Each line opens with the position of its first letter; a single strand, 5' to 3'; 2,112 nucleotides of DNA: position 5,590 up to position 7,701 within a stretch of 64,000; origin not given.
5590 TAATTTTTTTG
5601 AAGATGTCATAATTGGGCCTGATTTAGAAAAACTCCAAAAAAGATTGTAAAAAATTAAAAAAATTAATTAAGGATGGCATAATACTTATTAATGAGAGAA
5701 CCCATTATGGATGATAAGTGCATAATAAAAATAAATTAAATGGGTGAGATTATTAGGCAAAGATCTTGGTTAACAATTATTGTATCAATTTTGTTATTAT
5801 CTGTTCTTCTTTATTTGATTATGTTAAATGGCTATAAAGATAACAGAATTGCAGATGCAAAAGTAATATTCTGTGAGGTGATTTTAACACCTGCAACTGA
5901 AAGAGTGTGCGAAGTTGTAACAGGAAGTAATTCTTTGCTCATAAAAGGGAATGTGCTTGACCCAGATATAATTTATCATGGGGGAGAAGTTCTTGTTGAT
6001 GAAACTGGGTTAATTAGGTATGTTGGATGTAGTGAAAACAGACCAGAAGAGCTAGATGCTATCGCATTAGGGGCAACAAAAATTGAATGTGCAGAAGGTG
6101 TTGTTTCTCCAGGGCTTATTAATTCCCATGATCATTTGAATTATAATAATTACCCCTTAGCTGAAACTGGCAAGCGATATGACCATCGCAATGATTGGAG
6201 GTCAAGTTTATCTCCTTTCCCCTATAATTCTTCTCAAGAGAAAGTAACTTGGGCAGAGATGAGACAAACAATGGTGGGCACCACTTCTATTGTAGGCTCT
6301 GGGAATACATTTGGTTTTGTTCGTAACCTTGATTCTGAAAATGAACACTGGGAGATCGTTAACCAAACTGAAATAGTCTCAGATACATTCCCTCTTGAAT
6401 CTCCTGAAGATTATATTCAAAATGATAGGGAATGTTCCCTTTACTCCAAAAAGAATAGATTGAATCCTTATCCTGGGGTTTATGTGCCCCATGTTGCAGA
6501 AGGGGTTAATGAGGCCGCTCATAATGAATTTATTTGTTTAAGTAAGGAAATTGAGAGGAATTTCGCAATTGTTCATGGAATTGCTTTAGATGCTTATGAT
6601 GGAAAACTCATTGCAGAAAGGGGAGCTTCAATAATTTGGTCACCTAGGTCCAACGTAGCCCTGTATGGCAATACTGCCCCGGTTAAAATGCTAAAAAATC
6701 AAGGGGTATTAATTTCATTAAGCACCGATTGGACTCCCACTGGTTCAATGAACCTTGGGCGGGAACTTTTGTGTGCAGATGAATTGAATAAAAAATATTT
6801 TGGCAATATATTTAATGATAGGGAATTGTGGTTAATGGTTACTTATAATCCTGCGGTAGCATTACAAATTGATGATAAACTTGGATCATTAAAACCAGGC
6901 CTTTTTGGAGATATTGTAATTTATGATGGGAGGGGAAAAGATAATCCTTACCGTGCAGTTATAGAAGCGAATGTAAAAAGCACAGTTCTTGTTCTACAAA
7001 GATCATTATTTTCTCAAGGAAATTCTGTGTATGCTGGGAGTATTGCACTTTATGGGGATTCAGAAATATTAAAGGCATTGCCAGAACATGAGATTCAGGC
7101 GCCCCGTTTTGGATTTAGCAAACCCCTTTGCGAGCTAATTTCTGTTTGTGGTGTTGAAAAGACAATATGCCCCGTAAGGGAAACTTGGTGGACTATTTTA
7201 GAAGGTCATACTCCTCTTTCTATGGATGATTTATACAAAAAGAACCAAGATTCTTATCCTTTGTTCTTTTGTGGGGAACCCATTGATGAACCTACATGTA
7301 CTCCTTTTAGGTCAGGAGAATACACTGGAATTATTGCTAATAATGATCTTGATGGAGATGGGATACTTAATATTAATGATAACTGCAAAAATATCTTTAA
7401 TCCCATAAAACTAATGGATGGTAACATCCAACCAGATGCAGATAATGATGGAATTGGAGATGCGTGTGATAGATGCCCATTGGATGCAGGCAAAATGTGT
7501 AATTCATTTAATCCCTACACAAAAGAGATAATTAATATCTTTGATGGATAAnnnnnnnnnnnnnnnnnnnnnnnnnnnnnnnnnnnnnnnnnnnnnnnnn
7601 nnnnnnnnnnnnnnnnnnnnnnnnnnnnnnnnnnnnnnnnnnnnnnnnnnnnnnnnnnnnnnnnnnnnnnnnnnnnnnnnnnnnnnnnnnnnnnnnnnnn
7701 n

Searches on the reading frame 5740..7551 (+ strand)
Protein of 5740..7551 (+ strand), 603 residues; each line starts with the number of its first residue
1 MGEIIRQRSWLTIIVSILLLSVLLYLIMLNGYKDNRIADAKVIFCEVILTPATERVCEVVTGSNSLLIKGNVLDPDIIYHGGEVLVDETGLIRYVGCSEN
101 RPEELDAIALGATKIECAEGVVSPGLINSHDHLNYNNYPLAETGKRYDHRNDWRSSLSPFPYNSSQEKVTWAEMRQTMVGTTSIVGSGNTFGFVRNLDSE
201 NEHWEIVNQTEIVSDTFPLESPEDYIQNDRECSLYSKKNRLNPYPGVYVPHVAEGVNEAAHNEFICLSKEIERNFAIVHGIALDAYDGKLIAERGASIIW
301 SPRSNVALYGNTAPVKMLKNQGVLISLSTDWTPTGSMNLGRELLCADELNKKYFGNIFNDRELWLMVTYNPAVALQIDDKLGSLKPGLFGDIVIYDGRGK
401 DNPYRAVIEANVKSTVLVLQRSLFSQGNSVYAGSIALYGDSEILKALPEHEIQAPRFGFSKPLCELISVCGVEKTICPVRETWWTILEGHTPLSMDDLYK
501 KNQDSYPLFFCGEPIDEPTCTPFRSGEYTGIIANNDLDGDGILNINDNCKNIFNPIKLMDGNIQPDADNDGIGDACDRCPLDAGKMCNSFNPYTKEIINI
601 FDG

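Call 13: search_protein_families(library=pfam, proteins=[window:5740-7551:+], max_evalue=0.001)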
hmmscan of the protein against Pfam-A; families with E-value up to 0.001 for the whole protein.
window:5740-7551:+ (603 aa): 3 families
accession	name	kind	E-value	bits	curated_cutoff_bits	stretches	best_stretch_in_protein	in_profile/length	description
PF01979.26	Amidohydro_1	-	1.9e-14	54.1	25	1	271-414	188-333/345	Amidohydrolase family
PF02412.23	TSP_3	-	6.1e-07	29.5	25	1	534-555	13-34/36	Thrombospondin type 3 repeat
PF07969.17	Amidohydro_3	-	9.8e-07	29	29.7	1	284-404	317-449/472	Amidohydrolase family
